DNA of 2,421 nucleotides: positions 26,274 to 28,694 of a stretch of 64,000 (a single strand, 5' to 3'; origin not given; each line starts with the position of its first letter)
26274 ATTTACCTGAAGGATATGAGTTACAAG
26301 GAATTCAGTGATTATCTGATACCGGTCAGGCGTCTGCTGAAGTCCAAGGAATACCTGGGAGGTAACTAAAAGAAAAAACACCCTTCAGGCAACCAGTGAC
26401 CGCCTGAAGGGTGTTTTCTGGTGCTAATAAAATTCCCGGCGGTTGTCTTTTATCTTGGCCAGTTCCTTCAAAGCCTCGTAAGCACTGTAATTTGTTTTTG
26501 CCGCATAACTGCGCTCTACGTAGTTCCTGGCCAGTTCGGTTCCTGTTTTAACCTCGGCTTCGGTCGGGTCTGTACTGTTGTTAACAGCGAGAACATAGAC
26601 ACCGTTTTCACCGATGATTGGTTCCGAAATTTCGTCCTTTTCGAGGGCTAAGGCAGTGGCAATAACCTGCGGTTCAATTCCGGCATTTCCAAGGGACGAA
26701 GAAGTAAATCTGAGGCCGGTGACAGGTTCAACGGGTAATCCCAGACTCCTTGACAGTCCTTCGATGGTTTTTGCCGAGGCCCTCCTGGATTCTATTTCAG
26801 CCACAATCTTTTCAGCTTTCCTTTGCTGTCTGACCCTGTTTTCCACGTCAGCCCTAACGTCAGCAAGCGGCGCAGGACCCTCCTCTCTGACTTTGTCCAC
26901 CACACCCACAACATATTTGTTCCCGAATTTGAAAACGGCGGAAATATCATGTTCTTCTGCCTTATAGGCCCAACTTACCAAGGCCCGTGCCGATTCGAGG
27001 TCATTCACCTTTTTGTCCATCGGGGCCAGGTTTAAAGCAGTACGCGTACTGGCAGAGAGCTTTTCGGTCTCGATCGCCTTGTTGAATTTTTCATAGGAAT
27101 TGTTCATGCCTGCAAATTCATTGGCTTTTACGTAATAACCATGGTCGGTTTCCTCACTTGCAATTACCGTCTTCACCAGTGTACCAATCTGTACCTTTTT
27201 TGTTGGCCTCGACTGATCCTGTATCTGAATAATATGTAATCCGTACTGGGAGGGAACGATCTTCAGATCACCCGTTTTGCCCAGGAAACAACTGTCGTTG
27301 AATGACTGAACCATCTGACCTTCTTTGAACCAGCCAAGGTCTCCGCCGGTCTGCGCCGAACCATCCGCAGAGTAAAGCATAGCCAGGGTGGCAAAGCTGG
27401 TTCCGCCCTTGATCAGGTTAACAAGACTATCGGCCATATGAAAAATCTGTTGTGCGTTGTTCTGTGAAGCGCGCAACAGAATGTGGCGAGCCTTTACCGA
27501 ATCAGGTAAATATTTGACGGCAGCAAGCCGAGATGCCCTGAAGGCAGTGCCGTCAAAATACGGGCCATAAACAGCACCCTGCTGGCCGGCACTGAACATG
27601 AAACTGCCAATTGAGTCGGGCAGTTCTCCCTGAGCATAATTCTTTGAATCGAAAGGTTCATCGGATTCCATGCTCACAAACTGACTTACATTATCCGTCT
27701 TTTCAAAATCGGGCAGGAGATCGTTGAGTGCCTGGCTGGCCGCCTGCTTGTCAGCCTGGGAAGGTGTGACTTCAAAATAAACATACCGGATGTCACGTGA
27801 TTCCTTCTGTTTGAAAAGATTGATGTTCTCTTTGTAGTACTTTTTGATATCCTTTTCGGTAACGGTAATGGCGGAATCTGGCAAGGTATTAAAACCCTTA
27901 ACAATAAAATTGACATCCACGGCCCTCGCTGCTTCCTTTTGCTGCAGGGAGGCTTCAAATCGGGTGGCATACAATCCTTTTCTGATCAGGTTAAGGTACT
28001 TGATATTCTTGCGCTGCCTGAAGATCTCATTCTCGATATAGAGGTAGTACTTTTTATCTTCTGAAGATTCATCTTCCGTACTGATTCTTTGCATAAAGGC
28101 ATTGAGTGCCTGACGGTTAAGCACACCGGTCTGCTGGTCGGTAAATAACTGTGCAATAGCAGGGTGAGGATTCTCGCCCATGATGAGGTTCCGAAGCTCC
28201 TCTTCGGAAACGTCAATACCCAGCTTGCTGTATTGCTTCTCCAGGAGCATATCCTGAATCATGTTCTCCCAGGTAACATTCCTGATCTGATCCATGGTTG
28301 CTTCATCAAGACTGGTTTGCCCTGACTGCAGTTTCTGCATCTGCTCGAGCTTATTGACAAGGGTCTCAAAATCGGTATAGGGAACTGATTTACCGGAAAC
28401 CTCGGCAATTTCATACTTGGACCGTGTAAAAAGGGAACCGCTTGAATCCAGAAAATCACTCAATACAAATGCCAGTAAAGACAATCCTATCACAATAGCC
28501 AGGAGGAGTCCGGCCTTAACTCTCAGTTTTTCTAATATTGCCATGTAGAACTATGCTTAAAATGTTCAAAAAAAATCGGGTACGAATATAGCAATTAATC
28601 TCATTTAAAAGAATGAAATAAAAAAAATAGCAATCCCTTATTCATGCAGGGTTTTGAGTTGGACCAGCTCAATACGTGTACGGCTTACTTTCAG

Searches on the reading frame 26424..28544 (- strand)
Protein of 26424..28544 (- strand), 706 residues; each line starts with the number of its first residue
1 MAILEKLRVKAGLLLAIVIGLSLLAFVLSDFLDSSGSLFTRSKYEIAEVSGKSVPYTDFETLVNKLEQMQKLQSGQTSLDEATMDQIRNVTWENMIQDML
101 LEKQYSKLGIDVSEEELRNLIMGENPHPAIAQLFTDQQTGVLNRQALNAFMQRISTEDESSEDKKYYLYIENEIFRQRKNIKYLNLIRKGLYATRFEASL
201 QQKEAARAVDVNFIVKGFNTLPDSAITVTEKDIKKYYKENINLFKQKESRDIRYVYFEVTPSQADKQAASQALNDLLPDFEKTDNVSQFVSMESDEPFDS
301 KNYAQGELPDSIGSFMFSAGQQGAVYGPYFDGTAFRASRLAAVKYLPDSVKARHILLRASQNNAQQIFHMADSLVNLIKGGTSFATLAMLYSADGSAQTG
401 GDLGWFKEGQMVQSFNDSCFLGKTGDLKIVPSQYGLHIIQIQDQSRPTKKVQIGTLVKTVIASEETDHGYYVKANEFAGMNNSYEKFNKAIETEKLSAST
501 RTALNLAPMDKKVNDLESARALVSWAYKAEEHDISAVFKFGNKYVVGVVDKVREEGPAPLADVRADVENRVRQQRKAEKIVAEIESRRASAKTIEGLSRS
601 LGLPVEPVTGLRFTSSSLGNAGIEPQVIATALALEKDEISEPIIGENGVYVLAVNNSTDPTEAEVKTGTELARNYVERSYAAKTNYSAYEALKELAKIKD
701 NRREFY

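Call 10: search_protein_families(library=pfam, proteins=[window:26424-28544:-], max_evalue=0.001)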
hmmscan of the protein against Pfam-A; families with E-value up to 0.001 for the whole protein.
window:26424-28544:- (706 aa): 5 families
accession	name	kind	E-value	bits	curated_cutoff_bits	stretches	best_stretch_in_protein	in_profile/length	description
PF13623.11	SurA_N_2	-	1.1e-37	129.5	28.5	1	4-151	1-145/145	SurA-like N-terminal domain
PF13616.12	Rotamase_3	-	1.4e-29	103.4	22.5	1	337-444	3-115/116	PPIC-type PPIASE domain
PF13145.12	Rotamase_2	-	6.3e-23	82.3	27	2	228-329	1-94/121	PPIC-type PPIASE domain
PF00639.27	Rotamase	-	7.5e-18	65.7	21.7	1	354-442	1-96/97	PPIC-type PPIASE domain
PF13624.11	SurA_N_3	-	3.1e-15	56.8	27.2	1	4-154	2-141/162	SurA-like N-terminal domain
